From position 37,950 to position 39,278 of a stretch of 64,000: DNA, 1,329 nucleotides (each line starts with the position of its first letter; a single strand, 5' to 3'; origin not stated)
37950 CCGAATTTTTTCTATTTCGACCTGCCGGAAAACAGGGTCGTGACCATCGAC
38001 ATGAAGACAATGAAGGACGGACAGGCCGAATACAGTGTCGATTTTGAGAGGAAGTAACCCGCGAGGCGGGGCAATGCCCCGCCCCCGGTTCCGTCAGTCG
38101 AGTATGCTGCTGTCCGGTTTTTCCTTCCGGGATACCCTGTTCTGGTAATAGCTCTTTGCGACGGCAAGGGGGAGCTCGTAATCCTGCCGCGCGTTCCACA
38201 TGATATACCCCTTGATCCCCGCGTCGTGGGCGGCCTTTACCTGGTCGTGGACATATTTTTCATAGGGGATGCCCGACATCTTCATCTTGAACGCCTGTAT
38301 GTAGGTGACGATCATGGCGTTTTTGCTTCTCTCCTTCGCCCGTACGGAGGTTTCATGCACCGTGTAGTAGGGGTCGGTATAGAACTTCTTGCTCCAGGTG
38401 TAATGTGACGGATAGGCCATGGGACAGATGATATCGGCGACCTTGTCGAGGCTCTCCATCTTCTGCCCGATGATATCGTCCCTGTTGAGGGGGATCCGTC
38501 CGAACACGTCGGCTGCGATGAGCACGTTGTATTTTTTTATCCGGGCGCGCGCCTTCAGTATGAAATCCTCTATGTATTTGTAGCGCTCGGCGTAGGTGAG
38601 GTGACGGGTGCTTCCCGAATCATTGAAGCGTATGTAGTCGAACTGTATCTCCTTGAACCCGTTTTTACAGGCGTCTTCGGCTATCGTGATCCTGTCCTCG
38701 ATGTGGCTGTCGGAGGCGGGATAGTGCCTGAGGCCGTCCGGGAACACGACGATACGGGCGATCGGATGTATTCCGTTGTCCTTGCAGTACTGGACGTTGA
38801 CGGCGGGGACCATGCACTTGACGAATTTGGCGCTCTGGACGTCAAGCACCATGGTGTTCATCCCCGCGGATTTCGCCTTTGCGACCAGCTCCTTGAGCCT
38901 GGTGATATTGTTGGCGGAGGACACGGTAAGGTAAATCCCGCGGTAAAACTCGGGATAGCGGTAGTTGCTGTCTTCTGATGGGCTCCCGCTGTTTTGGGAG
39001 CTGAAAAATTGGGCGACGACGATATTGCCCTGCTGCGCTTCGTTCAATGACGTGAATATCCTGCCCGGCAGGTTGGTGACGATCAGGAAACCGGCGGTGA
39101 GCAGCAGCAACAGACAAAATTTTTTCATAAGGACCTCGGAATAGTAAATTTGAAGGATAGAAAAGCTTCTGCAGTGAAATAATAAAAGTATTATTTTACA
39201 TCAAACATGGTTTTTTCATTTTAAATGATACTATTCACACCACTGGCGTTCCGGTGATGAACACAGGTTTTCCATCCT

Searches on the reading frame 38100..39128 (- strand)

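Call 75: search_protein_families(library=pfam, proteins=[window:38100-39128:-], max_evalue=0.001)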
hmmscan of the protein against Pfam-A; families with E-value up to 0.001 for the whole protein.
window:38100-39128:- (343 aa): 1 family
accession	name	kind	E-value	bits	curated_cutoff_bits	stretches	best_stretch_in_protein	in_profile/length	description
PF13200.12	DUF4015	-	3.7e-53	181.1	27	1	146-317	126-313/313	Putative glycosyl hydrolase domain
